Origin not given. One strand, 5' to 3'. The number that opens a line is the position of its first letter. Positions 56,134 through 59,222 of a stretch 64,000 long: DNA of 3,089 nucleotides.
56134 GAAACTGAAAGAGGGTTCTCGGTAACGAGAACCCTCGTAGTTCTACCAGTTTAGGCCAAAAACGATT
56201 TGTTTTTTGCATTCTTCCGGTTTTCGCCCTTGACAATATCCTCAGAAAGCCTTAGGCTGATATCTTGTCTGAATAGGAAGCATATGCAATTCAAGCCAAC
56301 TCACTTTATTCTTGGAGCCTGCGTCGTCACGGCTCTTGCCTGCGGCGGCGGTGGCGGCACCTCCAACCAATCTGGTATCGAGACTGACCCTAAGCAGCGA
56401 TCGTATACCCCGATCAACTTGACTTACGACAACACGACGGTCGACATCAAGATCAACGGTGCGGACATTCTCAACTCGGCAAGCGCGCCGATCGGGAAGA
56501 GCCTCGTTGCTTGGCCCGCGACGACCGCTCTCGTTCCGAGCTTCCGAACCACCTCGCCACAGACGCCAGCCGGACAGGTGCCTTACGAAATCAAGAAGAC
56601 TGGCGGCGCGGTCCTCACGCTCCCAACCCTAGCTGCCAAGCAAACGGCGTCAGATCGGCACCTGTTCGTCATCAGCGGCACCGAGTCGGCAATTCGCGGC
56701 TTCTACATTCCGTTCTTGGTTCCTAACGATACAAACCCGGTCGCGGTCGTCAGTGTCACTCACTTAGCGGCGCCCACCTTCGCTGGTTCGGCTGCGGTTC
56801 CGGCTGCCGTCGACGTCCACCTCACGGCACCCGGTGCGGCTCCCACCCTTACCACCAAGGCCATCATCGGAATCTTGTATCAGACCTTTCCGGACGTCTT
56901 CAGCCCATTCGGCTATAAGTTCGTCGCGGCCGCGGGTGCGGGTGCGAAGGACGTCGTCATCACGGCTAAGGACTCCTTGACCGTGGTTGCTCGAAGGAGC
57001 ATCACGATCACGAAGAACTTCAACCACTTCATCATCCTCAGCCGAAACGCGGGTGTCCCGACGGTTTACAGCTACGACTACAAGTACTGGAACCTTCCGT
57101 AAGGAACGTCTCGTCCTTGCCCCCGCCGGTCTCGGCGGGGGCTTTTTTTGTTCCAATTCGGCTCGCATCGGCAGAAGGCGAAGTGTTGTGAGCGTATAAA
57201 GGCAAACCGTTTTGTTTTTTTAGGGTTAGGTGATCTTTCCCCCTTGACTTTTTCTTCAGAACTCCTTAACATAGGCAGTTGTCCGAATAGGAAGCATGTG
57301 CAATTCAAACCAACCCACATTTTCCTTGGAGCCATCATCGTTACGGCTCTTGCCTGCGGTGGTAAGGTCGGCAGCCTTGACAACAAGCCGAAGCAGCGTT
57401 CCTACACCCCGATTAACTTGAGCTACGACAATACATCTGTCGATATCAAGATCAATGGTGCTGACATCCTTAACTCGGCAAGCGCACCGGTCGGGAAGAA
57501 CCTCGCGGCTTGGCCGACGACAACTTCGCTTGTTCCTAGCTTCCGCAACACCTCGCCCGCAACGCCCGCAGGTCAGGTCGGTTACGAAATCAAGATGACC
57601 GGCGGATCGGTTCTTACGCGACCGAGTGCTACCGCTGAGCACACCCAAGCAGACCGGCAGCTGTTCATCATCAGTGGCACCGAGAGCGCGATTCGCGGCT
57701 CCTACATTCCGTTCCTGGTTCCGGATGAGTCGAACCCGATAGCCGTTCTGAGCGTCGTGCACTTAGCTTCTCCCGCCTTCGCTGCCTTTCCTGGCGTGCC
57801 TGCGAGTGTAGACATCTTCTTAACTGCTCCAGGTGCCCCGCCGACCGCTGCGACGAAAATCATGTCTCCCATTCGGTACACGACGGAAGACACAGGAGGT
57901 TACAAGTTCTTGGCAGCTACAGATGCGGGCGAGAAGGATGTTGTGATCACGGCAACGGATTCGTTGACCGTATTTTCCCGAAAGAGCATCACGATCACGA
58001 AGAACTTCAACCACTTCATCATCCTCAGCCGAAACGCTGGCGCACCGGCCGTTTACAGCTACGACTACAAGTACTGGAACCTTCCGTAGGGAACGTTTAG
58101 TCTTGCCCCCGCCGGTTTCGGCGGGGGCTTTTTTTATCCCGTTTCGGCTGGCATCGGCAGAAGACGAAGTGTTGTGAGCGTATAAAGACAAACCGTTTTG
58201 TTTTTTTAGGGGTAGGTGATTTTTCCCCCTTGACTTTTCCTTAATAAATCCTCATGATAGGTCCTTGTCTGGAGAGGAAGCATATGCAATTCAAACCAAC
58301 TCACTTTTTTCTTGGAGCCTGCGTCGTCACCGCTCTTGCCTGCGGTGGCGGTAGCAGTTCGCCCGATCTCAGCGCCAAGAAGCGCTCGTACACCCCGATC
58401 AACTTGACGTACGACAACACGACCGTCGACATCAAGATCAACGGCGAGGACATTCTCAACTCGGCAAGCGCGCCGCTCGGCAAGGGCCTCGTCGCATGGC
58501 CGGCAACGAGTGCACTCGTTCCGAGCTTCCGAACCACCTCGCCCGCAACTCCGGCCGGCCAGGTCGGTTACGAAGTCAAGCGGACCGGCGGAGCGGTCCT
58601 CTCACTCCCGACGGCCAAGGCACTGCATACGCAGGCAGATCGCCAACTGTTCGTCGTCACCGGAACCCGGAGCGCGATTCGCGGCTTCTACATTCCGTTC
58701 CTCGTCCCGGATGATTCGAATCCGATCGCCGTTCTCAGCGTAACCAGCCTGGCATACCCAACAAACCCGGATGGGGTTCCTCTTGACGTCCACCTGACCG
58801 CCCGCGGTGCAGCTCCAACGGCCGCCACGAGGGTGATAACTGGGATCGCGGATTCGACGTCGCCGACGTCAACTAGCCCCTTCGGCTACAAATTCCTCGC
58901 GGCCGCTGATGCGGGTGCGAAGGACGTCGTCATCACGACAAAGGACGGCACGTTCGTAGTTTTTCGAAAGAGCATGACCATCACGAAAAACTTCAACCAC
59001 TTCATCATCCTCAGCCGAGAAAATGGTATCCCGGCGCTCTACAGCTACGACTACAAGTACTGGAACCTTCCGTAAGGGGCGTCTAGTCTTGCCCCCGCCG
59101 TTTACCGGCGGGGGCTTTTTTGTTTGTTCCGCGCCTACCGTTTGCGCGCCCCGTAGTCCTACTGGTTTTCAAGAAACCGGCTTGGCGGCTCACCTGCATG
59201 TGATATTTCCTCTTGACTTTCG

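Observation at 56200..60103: Four tandem, independently transcribed paralogous surface lipoproteins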

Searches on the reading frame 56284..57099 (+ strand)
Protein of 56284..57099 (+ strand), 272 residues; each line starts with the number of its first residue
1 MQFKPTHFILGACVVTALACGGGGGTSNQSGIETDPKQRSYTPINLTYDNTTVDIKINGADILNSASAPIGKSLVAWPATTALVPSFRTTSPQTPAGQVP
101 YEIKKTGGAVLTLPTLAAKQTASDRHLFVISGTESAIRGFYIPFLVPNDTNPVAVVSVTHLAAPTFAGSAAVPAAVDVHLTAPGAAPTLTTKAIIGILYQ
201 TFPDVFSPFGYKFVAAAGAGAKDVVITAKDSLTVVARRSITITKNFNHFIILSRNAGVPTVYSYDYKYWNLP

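Call 8: search_protein_families(library=pfam, proteins=[window:56284-57099:+], max_evalue=1)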
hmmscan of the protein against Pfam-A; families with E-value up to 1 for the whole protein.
window:56284-57099:+ (272 aa): 0 families

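Call 9: search_protein_families(library=ncbifam, proteins=[window:56284-57099:+], max_evalue=1)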
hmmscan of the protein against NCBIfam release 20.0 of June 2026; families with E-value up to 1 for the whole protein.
window:56284-57099:+ (272 aa): 0 families

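Call 12: search_solved_structures(query=A1, max_evalue=10)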
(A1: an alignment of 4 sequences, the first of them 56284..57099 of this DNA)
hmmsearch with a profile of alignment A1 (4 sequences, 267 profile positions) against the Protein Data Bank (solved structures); distinct sequences matched with E-value up to 10: 0.

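Call 16: find_related_loci(query=A1, collection=genome_contigs, flank=10000)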
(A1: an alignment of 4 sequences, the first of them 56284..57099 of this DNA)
Query A1 (272 aa) in genome_contigs; peptide patterns used: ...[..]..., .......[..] (x = any residue, [..] = any of these).
77 stretches matched a pattern, but none encodes a relative of the query by tblastn (E <= 1e-3).

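Call 21: search_protein_representatives(alignment_id=A1)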
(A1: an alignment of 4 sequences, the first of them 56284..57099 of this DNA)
Query: 4 sequences, 267 profile positions. Proteins with E-value up to 0.001 (for the whole library): 9; up to 1e-10: 2; up to 1e-30: 1. The best 9 are listed.
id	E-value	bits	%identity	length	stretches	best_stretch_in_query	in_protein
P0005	3.4e-149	511.9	-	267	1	1-267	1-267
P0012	2.3e-11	60.1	-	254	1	1-259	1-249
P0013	1.3e-08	51.0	-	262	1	1-263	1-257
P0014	2.1e-08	50.3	-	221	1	105-265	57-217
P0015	5.2e-08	49.1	-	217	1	112-261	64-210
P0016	9.8e-07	44.9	-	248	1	6-263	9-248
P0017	1.0e-06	44.9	-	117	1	10-112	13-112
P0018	6.9e-06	42.1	-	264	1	1-263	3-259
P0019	1.9e-04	37.4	-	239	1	15-253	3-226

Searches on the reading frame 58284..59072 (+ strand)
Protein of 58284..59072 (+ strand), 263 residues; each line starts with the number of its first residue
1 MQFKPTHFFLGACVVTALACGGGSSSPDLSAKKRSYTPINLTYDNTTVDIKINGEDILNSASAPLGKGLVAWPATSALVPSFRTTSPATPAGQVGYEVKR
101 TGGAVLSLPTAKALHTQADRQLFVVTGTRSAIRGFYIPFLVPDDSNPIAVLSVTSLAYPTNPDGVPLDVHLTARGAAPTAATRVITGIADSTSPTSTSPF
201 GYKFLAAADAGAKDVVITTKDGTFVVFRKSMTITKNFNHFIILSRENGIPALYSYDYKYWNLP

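Call 8: search_protein_families(library=pfam, proteins=[window:58284-59072:+], max_evalue=1)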
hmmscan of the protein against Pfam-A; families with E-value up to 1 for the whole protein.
window:58284-59072:+ (263 aa): 0 families

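Call 9: search_protein_families(library=ncbifam, proteins=[window:58284-59072:+], max_evalue=1)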
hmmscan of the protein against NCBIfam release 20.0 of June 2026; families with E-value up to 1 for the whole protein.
window:58284-59072:+ (263 aa): 0 families

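Call 14: find_homologous_proteins(query=window:58284-59072:+, max_evalue=0.001)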
Query window:58284-59072:+ (263 aa): 11 proteins with E <= 0.001 among 3505 candidates.
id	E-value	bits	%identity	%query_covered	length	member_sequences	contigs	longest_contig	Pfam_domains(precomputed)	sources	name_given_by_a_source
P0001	1.2e-169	580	100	100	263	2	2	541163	-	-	-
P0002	3.6e-152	523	90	100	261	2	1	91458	-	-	-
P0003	7.8e-145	499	86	100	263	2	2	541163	-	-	-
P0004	1.9e-129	449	81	100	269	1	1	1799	-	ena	-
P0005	1.2e-127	443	76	100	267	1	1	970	-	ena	-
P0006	2.1e-125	436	79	100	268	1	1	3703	-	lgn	-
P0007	1.6e-122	426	77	100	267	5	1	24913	-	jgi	-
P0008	8.9e-117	407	72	100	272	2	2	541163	-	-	-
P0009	2.0e-116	406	73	100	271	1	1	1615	-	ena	-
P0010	5.6e-109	382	70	100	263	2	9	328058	-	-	-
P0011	2.7e-69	252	66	71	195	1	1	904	-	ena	-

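Call 25: find_encoding_contigs(protein=P0002, flank=10000, max_places=4)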
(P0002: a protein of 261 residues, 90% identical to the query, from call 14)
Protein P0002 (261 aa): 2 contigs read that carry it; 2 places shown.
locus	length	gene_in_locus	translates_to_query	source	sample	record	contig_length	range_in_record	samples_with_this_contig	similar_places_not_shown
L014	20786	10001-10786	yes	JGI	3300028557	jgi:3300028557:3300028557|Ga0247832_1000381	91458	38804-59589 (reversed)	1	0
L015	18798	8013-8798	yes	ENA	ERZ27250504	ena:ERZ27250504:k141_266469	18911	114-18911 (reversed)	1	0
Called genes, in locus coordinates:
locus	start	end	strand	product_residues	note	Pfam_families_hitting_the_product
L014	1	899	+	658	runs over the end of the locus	PF03747:ADP_ribosyl_GH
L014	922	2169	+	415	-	PF02844:GARS_N, PF01071:GARS_A, PF02843:GARS_C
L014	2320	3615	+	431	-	PF00206:Lyase_1, PF10397:ADSL_C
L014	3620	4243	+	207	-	PF02586:SRAP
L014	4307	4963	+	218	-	PF00072:Response_reg, PF00196:GerE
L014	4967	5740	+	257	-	PF01925:TauE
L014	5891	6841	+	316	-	PF00676:E1_dh, PF02775:TPP_enzyme_C (faint), PF13292:DXP_synthase_N (weak)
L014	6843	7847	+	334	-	PF02779:Transket_pyr, PF02780:Transketolase_C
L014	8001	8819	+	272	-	-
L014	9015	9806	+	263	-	-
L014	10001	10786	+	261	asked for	-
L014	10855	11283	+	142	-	PF13671:AAA_33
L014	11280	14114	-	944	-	PF00326:Peptidase_S9, PF20434:BD-FAE (weak)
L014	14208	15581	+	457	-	PF03972:MmgE_PrpD_N, PF19305:MmgE_PrpD_C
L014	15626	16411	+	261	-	PF00290:Trp_syntA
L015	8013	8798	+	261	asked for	-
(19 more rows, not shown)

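Call 26: find_encoding_contigs(protein=P0007, flank=10000, max_places=4)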
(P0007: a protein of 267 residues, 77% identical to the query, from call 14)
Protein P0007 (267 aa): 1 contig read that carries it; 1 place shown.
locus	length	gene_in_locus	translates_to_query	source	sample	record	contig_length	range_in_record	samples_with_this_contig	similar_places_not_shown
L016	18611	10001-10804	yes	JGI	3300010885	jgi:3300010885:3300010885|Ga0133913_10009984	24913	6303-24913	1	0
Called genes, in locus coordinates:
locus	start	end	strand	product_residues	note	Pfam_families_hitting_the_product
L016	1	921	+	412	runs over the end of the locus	PF00890:FAD_binding_2, PF01134:GIDA (weak), PF01266:DAO (faint), PF03486:HI0933_like, PF07992:Pyr_redox_2, PF12831:FAD_oxidored, PF13450:NAD_binding_8 (weak), PF22780:HI0933_like_1st, +1 more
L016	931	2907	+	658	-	PF03747:ADP_ribosyl_GH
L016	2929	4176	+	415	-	PF02844:GARS_N, PF01071:GARS_A, PF02843:GARS_C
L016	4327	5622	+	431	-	PF00206:Lyase_1, PF10397:ADSL_C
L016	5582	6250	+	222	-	PF02586:SRAP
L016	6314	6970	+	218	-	PF00072:Response_reg, PF00196:GerE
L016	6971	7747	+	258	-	PF01925:TauE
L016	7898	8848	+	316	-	PF00676:E1_dh, PF02775:TPP_enzyme_C (faint), PF13292:DXP_synthase_N (weak)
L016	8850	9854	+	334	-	PF02779:Transket_pyr, PF02780:Transketolase_C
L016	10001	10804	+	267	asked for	-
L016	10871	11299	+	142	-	PF13671:AAA_33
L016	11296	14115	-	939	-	PF00326:Peptidase_S9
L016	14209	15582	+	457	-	PF03972:MmgE_PrpD_N, PF19305:MmgE_PrpD_C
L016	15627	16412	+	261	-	PF00290:Trp_syntA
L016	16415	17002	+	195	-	PF01613:Flavin_Reduct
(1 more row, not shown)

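Call 27: find_encoding_contigs(protein=P0010, flank=10000, max_places=6)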
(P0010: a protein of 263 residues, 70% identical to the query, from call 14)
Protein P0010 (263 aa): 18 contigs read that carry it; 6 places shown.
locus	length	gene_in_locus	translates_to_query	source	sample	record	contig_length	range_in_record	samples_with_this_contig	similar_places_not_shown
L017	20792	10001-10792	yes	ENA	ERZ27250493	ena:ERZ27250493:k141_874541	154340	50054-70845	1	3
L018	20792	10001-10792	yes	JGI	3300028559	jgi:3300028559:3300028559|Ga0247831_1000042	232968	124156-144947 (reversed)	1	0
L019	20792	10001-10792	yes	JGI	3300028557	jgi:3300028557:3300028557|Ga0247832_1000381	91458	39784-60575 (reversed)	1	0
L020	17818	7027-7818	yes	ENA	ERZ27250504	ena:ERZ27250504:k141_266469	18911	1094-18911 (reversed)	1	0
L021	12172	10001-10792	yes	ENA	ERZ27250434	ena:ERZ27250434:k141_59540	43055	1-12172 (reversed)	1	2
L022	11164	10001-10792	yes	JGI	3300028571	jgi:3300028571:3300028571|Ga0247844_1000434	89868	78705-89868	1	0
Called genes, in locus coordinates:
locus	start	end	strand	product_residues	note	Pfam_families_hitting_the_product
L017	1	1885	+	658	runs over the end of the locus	PF03747:ADP_ribosyl_GH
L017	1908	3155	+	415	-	PF02844:GARS_N, PF01071:GARS_A, PF02843:GARS_C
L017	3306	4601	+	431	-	PF00206:Lyase_1, PF10397:ADSL_C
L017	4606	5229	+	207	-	PF02586:SRAP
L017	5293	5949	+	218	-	PF00072:Response_reg, PF00196:GerE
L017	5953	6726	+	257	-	PF01925:TauE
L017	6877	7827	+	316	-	PF00676:E1_dh, PF02775:TPP_enzyme_C (faint), PF13292:DXP_synthase_N (weak)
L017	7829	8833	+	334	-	PF02779:Transket_pyr, PF02780:Transketolase_C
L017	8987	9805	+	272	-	-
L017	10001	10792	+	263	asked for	-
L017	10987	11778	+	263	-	-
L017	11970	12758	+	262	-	-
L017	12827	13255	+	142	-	PF13671:AAA_33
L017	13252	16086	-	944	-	PF00326:Peptidase_S9, PF20434:BD-FAE (weak)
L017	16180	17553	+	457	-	PF03972:MmgE_PrpD_N, PF19305:MmgE_PrpD_C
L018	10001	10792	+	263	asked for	-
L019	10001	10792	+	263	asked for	-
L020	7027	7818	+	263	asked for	-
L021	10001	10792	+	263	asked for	-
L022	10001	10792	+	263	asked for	-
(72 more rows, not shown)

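Call 28: predict_structure(alignment_id=A2)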
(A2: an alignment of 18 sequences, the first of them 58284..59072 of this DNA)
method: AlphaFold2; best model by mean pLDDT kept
length: 263 residues; sequences in the alignment: 18
mean_pLDDT: 72.2   pTM: 0.75
mean pLDDT of the five models: 72.2, 71.9, 70.9, 70.3, 64.2
residues with pLDDT >= 90: 51; 70-90: 121; 50-70: 37; < 50: 54
segments of 3 or more residues with pLDDT < 50: 1-27, 84-92, 108-115, 159-163, 194-197
pLDDT, mean of each block of 10 residues (from residue 1): 29 27 42 77 87 78 82 69 49 69 59 54 82 79 76 74 72 96 88 55 88 94 90 92 85 86 56
secondary structure, 60 per line:
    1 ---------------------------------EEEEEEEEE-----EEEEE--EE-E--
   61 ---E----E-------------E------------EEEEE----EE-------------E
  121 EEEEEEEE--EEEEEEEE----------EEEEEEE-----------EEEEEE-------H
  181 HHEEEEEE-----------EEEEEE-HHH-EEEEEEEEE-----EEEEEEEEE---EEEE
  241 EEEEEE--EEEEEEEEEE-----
elements in order: E34-42 E48-52 E96-100 E120-128 E131-138 E149-155 E167-172 E183-188 E200-205 E211-219 E225-233 E237-246 E249-258

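Call 33: fold_search(model_id=the predicted structure, library=pdb)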
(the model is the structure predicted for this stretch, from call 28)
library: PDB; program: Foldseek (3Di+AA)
matches with E <= 10: 1046; with E <= 0.001: 13
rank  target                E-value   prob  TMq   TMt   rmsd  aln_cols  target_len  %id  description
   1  7pmx_A                4.7e-07  1.00  0.47  0.22   6.0       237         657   13  HsPepT1 bound to Ala-Phe in the outward facing open conformation (released 2021-10-20)
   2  5a9d_A                7.3e-07  1.00  0.28  0.37  13.4       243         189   10  Crystal structure of the extracellular domain of PepT1 (released 2015-09-09)
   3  7pmw_A                1.3e-06  1.00  0.41  0.20   6.7       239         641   12  HsPepT1 bound to Ala-Phe in the outward facing occluded conformation (released 2021-10-20)
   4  5a9i_A                1.9e-06  1.00  0.42  0.53   7.2       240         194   10  Crystal structure of the extracellular domain of PepT2 (released 2015-09-09)
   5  7s8u                  2.6e-06  1.00  0.41  0.19   7.2       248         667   12  Cryo-EM structure of a mammalian peptide transporter (PepT1/slc15a1) in nanodisc (released 2022-07-20)
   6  7pmy_A                4.7e-06  1.00  0.37  0.18   8.4       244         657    9  HsPepT2 bound to Ala-Phe in the inward facing partially occluded conformation (released 2021-10-20)
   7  7nqk_A                2.6e-05  1.00  0.43  0.20   7.5       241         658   12  Cryo-EM structure of the mammalian peptide transporter PepT2 (released 2021-07-07)
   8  3sy6_A                5.9e-05  0.96  0.25  0.24  18.2       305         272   11  Crystal structure of a fimbrial protein BF1861 [Bacteroides fragilis NCTC 9343] (BF1861) from Bacteroides fragilis NCT (released 2011-08-24)
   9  3sy6_B                1.2e-04  0.97  0.26  0.26  18.6       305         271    9  Crystal structure of a fimbrial protein BF1861 [Bacteroides fragilis NCTC 9343] (BF1861) from Bacteroides fragilis NCT (released 2011-08-24)
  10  5a9h                  2.0e-04  1.00  0.42  0.55   7.7       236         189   11  Crystal structure of the extracellular domain of PepT2 (released 2015-09-09)
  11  3ufi                  3.4e-04  0.92  0.26  0.25  18.1       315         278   10  Crystal structure of a putative cell adhesion protein (BACOVA_04980) from Bacteroides ovatus ATCC 8483 at 2.18 A resolut (released 2011-12-14)
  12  4k4k_B                6.3e-04  0.93  0.25  0.26  17.0       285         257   15  Crystal structure of a putative cell adhesion protein (BACUNI_00621) from Bacteroides uniformis ATCC 8492 at 1.67 A re (released 2013-05-01)
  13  4h40_B                8.8e-04  0.54  0.19  0.17  19.5       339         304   10  Crystal structure of a putative cell adhesion protein (BF2867) from Bacteroides fragilis NCTC 9343 at 2.57 A resolutio (released 2012-10-03)
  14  4k4k_A                1.1e-03  0.89  0.25  0.26  18.2       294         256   12  Crystal structure of a putative cell adhesion protein (BACUNI_00621) from Bacteroides uniformis ATCC 8492 at 1.67 A re (released 2013-05-01)
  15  8vly_A                1.7e-03  1.00  0.32  0.18   3.6       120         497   10  Cryo-EM structure of human HGSNAT in transition state (released 2024-06-26)
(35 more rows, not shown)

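Call 38: search_protein_families(library=pfam, alignment_id=A2, max_evalue=5)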
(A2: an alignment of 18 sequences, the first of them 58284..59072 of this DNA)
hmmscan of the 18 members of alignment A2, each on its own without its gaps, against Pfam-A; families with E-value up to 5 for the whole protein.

A. member 1, window:58284-59072:+ (263 aa): 0 families

B. families by the number of members that match (of 18 scanned): 4 families
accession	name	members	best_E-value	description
PF04880.18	NUDE_C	2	3.1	NUDE protein, C-terminal conserved region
PF22446.2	Lac_Phage_Head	1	0.032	Head N-terminal domain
PF24457.1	DUF7572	1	0.06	Family of unknown function (DUF7572)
PF21104.3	Glyco_hydro_78_N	1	0.11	Glycosyl hydrolase family 78 alpha-rhamnosidase N-terminal domain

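Call 76: fold_search(model_id=the predicted structure, library=viral)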
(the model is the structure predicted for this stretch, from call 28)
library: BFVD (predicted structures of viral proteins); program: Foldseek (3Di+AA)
matches with E <= 10: 445; with E <= 0.001: 2
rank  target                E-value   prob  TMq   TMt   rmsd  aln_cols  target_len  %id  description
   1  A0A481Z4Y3            3.5e-08  1.00  0.50  0.57  14.5       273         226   10  DUF4397 domain-containing protein [Pithovirus LCPAC101]
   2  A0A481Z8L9            5.1e-08  1.00  0.50  0.50  11.4       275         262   12  DUF4397 domain-containing protein [Pithovirus LCPAC304]
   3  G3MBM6                2.4e-03  0.75  0.20  0.14  13.8       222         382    8  Gp160 [Bacillus phage G]
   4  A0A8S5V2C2            3.8e-03  0.85  0.25  0.22  17.2       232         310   10  Uncharacterized protein [CrAss-like virus sp. ctelJ1]
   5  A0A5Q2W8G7            5.0e-03  0.25  0.19  0.08  27.5       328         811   11  (no name in the UniProt tables at hand)
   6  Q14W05                5.9e-03  0.16  0.13  0.11  30.2       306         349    9  ORF101 [Ranid herpesvirus 2]
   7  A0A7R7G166            7.3e-03  0.28  0.16  0.15  33.2       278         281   12  (no name in the UniProt tables at hand)
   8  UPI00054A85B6         9.1e-03  0.16  0.16  0.09  24.1       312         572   10  (no name look-up for this kind of identifier)
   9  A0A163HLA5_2          9.6e-03  0.16  0.15  0.06  35.4       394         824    8  E3L [Bat mastadenovirus WIV11]
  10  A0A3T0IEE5            1.1e-02  0.35  0.20  0.24  17.6       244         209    8  (no name in the UniProt tables at hand)
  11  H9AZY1                1.7e-02  0.66  0.21  0.14  22.4       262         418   10  VP17 [Haloarcula hispanica icosahedral virus 2]
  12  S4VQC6                1.9e-02  0.77  0.20  0.37  11.0       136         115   12  Uncharacterized protein [Pandoravirus dulcis]
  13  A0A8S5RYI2            2.1e-02  0.16  0.16  0.07  19.6       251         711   10  Tail collar fiber protein [Myoviridae sp. ctNQV2]
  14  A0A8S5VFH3            2.3e-02  0.99  0.25  0.28   6.2       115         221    8  Uncharacterized protein [Siphoviridae sp. ct1da40]
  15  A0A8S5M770            3.2e-02  0.10  0.13  0.11  19.6       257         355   11  Uncharacterized protein [Myoviridae sp. ctlRg1]
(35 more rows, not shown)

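Call 82: find_encoding_contigs(protein=P0006, flank=4000, max_places=3)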
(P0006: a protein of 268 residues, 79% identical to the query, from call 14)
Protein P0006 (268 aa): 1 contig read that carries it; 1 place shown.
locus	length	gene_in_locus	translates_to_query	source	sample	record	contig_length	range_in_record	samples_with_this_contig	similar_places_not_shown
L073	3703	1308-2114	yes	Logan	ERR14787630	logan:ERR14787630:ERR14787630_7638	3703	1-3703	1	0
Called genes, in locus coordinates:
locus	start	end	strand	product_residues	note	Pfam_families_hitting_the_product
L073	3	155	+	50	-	?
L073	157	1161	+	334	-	PF02779:Transket_pyr, PF02780:Transketolase_C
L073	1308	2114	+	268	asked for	-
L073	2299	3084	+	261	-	-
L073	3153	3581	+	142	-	PF06414:Zeta_toxin (faint), PF13671:AAA_33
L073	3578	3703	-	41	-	?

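Call 83: find_encoding_contigs(protein=P0004, flank=4000, max_places=3)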
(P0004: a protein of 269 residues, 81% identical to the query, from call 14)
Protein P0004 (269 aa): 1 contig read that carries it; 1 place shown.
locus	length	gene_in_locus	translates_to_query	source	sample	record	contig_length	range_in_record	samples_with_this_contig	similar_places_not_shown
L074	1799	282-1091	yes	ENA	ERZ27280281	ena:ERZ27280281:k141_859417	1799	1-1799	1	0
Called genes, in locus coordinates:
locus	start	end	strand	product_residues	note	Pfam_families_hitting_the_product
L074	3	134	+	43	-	?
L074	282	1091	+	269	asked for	-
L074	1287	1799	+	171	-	?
